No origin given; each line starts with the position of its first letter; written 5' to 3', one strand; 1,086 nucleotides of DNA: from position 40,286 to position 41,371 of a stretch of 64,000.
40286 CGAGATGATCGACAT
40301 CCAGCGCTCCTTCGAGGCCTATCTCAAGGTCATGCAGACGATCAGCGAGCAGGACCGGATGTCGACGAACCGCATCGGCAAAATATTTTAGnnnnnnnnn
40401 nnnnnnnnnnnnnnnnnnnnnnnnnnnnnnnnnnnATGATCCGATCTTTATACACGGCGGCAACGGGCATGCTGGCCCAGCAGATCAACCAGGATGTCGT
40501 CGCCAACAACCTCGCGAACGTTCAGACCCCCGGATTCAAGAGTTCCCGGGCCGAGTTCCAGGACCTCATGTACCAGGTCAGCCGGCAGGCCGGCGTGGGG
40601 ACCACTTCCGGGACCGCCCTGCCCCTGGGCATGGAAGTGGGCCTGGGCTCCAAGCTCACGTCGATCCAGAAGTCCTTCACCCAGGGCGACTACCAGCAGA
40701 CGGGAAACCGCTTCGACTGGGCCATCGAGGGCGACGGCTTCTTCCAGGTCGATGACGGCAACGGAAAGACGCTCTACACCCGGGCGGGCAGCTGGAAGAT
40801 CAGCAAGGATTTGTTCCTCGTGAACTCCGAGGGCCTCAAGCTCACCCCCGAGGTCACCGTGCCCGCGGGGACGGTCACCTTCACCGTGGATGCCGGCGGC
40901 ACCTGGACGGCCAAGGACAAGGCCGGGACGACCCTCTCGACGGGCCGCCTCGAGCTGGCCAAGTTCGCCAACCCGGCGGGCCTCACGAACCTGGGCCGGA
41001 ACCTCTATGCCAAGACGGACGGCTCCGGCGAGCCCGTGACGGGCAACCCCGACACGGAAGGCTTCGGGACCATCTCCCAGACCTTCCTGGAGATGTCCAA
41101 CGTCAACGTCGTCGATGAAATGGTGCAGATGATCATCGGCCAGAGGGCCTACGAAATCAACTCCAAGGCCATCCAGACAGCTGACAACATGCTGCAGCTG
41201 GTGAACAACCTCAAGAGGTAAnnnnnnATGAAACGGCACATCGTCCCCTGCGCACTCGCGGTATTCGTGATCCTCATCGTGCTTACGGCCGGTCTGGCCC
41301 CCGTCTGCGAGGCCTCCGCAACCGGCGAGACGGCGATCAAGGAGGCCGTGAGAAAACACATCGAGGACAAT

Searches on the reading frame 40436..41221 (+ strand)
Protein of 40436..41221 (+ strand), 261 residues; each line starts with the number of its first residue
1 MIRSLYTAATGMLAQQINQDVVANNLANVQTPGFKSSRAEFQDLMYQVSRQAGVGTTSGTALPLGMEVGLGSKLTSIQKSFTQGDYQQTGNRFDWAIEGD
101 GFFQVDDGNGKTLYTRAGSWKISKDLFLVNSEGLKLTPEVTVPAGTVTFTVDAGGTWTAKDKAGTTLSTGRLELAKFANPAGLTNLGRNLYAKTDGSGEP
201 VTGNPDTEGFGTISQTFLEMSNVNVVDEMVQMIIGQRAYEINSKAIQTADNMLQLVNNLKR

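Call 74: search_protein_families(library=pfam, max_evalue=0.00001, proteins=[window:40436-41221:+])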
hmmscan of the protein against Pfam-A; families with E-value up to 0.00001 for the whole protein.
window:40436-41221:+ (261 aa): 3 families
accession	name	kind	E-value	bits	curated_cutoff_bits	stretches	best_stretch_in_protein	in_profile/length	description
PF22692.1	LlgE_F_G_D1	-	3e-20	72.6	27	1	96-156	1-61/64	Flagellar hook protein FlgE/F/G D1 domain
PF06429.18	Flg_bbr_C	-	5.7e-20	71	23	1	215-259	2-46/46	Flagellar basal body rod FlgEFG protein C-terminal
PF00460.25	Flg_bb_rod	-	1.9e-11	44.1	20.7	1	5-35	1-31/31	Flagella basal body rod protein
